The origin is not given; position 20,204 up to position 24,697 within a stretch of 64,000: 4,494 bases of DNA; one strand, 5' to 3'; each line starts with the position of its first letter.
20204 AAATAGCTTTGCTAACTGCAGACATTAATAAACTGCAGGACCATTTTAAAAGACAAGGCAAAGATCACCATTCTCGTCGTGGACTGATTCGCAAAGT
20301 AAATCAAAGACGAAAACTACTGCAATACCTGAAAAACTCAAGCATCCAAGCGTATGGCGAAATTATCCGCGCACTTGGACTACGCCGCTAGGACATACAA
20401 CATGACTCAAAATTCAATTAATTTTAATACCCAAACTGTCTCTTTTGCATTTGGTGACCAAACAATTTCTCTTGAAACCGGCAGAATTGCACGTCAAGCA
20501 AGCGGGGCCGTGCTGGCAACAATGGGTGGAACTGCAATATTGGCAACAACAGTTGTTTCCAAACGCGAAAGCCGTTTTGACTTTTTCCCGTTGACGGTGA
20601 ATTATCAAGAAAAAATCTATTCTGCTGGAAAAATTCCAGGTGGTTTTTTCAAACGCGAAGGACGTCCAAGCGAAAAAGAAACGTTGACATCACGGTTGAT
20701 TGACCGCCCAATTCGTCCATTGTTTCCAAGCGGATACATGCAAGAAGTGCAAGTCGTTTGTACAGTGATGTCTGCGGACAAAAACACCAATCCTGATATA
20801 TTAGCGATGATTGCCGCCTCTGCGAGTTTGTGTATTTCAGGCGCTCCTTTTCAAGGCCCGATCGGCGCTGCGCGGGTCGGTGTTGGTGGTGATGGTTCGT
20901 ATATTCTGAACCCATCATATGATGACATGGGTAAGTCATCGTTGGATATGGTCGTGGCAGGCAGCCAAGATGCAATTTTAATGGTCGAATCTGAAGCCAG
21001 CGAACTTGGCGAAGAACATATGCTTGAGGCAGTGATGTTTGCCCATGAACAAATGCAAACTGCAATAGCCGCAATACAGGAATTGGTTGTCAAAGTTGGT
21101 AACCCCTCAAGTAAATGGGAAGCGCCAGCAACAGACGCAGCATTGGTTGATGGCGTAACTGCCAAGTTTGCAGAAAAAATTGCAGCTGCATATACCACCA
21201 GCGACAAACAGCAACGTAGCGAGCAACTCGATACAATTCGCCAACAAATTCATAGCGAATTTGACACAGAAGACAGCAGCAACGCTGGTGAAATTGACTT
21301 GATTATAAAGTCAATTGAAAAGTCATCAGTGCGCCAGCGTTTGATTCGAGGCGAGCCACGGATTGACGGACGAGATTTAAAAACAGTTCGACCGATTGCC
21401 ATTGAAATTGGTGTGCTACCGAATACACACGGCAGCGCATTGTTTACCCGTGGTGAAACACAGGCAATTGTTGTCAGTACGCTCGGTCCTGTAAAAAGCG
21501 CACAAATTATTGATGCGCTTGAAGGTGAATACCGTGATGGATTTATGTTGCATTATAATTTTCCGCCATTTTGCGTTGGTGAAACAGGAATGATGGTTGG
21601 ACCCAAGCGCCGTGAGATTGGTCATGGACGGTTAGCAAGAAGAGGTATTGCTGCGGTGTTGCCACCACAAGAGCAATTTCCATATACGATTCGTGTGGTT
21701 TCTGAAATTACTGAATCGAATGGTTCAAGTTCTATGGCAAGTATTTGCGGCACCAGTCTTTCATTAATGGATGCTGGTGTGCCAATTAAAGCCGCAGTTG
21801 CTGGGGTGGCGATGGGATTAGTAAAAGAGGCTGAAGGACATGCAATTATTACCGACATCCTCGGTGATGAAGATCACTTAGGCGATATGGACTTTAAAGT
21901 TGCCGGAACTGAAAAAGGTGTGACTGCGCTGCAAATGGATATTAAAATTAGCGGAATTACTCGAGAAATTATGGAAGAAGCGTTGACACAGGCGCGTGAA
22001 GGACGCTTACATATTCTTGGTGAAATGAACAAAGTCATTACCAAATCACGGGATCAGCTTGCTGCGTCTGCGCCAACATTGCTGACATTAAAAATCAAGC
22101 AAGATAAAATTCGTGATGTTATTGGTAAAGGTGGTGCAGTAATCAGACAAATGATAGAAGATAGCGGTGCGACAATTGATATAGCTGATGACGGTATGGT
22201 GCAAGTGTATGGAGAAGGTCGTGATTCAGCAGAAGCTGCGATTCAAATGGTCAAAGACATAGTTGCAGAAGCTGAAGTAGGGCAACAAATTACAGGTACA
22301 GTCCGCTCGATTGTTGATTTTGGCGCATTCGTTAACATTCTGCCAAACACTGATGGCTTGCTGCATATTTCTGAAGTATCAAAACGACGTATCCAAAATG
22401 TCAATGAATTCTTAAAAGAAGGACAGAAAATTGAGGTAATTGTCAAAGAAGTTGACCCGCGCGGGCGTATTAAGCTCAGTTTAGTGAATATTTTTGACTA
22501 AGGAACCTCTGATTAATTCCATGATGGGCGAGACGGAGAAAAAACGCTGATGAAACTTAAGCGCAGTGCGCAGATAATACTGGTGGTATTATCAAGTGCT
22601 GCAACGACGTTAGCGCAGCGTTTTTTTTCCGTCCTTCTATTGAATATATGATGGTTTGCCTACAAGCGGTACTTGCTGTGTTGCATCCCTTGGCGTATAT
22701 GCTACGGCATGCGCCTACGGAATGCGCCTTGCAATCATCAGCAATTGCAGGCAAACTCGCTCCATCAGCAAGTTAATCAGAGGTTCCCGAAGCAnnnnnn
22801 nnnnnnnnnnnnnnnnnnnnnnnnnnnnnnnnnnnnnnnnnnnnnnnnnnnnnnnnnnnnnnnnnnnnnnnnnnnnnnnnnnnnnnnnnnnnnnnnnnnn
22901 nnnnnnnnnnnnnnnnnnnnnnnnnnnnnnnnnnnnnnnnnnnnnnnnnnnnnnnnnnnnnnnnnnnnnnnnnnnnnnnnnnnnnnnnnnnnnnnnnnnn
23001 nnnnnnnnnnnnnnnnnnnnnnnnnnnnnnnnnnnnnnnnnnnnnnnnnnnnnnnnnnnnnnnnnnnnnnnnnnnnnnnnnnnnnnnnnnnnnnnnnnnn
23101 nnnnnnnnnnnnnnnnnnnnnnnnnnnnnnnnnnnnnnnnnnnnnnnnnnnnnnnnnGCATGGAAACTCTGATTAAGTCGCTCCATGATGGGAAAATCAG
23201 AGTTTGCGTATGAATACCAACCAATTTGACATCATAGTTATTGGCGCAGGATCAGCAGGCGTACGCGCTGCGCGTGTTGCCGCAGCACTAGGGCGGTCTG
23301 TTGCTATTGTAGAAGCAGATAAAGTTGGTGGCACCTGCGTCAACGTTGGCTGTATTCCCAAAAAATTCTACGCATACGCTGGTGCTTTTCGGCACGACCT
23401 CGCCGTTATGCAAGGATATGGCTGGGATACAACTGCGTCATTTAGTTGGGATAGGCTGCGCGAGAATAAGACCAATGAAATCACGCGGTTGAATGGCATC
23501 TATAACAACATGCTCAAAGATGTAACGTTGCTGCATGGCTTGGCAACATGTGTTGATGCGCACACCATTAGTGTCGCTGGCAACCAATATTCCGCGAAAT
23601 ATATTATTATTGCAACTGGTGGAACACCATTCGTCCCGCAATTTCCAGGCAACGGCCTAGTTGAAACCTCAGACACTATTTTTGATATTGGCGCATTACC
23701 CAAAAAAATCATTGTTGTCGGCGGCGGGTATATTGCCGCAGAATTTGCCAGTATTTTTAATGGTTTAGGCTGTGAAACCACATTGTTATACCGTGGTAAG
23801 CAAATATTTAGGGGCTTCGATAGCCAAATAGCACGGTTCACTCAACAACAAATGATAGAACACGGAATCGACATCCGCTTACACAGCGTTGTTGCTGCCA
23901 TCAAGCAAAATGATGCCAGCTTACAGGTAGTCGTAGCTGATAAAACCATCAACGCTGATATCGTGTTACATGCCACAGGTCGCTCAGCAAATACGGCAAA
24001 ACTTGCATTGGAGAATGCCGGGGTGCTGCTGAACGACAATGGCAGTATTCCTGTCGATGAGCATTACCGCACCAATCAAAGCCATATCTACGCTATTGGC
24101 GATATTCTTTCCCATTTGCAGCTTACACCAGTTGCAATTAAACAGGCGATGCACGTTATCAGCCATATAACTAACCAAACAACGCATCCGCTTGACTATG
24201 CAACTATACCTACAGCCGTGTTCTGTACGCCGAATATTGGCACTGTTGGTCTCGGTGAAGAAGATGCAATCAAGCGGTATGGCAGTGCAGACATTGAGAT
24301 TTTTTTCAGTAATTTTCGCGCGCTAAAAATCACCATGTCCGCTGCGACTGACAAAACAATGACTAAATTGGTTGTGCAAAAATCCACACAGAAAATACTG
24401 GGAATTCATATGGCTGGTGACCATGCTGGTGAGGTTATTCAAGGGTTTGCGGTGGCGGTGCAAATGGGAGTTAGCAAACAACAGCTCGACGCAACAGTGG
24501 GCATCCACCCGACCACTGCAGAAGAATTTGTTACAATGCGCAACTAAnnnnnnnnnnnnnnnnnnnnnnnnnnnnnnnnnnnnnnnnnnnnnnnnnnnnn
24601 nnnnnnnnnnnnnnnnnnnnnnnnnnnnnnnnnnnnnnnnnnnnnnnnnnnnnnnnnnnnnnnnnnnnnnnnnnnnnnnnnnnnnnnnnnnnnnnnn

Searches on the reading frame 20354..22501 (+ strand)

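Call 38: search_protein_families(library=ncbifam, proteins=[window:20354-22501:+])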
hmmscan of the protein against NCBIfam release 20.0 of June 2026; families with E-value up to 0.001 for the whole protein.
window:20354-22501:+ (715 aa): 32 families (the best 25 are shown)
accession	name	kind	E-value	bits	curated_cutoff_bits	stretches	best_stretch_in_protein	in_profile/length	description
TIGR03591.1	polynuc_phos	equivalog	0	1026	525.05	1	33-711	2-687/689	polyribonucleotide nucleotidyltransferase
NF008805.1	PRK11824.1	equivalog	1.9e-301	1001.5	471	1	29-711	2-681/683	polyribonucleotide nucleotidyltransferase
TIGR02696.1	pppGpp_PNP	exception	1.6e-193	645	1106.75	1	32-708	13-718/720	guanosine pentaphosphate synthetase I/polyribonucleotide nucleotidyltransferase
TIGR02065.1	ECX1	equivalog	5.8e-33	114.1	318.7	1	331-556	4-220/230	exosome complex exonuclease Rrp41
NF005208.0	PRK06676.1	equivalog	1.9e-19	70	368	1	635-710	271-347/391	30S ribosomal protein S1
NF000907.0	PRK00087.1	equivalog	5.4e-19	67.8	624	1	631-711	467-547/671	bifunctional 4-hydroxy-3-methylbut-2-enyl diphosphate reductase/30S ribosomal protein S1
NF040579.1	S1_dom_CvfD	subfamily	2.2e-16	60.1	117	1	641-710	2-72/113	CvfD/Ygs/GSP13 family RNA-binding post-transcriptional regulator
NF004952.0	PRK06299.1-2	equivalog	4.3e-16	58.4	524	1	636-710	297-373/580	30S ribosomal protein S1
NF006363.0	PRK08582.1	equivalog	5.2e-16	59.1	171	1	641-710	4-73/140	S1 domain-containing RNA-binding protein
NF010379.0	PRK13806.1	equivalog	5.6e-16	58.2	648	1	635-710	285-362/491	30S ribosomal protein S1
NF004473.0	PRK05807.1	equivalog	2.1e-15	57.3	178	1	641-710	4-72/136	S1 domain-containing RNA-binding protein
NF005973.0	PRK08059.1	equivalog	2.8e-14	53.3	148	1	639-710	4-76/123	S1 domain-containing post-transcriptional regulator GSP13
NF004953.0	PRK06299.1-3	equivalog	1.9e-13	49.6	720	1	633-710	204-281/580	30S ribosomal protein S1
TIGR00717.1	rpsA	equivalog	4.2e-13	48.7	577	1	635-710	180-255/516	30S ribosomal protein S1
NF003064.0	PRK03987.1-4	equivalog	1.5e-12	47.4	252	1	641-713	8-83/262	translation initiation factor IF-2 subunit alpha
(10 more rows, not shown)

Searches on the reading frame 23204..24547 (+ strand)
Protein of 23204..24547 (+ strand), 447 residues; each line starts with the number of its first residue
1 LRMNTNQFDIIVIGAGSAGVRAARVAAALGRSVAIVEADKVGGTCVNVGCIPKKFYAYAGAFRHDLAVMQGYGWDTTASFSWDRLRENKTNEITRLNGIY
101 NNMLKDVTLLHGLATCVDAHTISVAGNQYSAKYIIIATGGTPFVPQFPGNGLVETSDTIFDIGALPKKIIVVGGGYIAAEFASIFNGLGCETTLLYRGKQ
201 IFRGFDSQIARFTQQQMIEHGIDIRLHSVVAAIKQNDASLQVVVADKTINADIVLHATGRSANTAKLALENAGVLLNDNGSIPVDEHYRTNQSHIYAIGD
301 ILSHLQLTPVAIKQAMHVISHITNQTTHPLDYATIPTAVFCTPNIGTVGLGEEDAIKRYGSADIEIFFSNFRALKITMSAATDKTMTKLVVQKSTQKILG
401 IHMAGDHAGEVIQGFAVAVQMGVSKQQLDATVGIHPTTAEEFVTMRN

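Call 38: search_protein_families(library=ncbifam, proteins=[window:23204-24547:+])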
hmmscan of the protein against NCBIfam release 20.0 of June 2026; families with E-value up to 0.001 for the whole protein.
window:23204-24547:+ (447 aa): 71 families (the best 25 are shown)
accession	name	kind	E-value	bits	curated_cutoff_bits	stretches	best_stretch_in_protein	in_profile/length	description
NF004776.0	PRK06116.1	equivalog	1.5e-162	541.7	480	1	5-446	2-450/450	glutathione-disulfide reductase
TIGR01424.1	gluta_reduc_2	equivalog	6.1e-150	499.7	606.05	1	7-446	2-446/446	glutathione-disulfide reductase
TIGR01421.1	gluta_reduc_1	equivalog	6.7e-132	440.9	556.15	1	7-446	2-450/450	glutathione-disulfide reductase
TIGR01438.1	TGR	subfamily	3.4e-102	342.8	475.85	1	6-445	1-468/485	thioredoxin and glutathione reductase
TIGR01350.1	lipoamide_DH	equivalog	3.7e-101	339.1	408.8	1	7-441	1-446/461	dihydrolipoyl dehydrogenase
TIGR02053.1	MerA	equivalog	8.3e-91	305.3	454.45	1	8-441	1-445/465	mercury(II) reductase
TIGR01423.1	trypano_reduc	equivalog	1.2e-84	284.6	738.1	1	7-446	3-471/486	trypanothione-disulfide reductase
NF005884.0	PRK07846.1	equivalog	3.6e-83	279.7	501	1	6-440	2-442/454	mycothione reductase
NF003585.0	PRK05249.1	equivalog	1e-76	258.4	465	1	3-442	2-450/464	Si-specific NAD(P)(+) transhydrogenase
NF004947.0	PRK06292.2-5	equivalog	1.4e-76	258.3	592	1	6-440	2-449/474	dihydrolipoyl dehydrogenase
TIGR03452.1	mycothione_red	equivalog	9.4e-76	255.5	635.65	1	7-440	2-443/452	mycothione reductase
NF004991.0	PRK06370.1-3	subfamily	1.4e-72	244.9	620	1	6-441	34-479/509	FAD-containing oxidoreductase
NF004945.0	PRK06292.2-3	equivalog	5.2e-72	243.2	494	1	6-442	2-445/457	dihydrolipoyl dehydrogenase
NF041853.1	hythiocyan_redase_MerA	equivalog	2.2e-71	241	650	1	6-443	2-435/440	hypothiocyanous acid reductase MerA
NF004943.0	PRK06292.2-1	equivalog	2.8e-70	237.4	432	1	6-441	2-447/456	dihydrolipoyl dehydrogenase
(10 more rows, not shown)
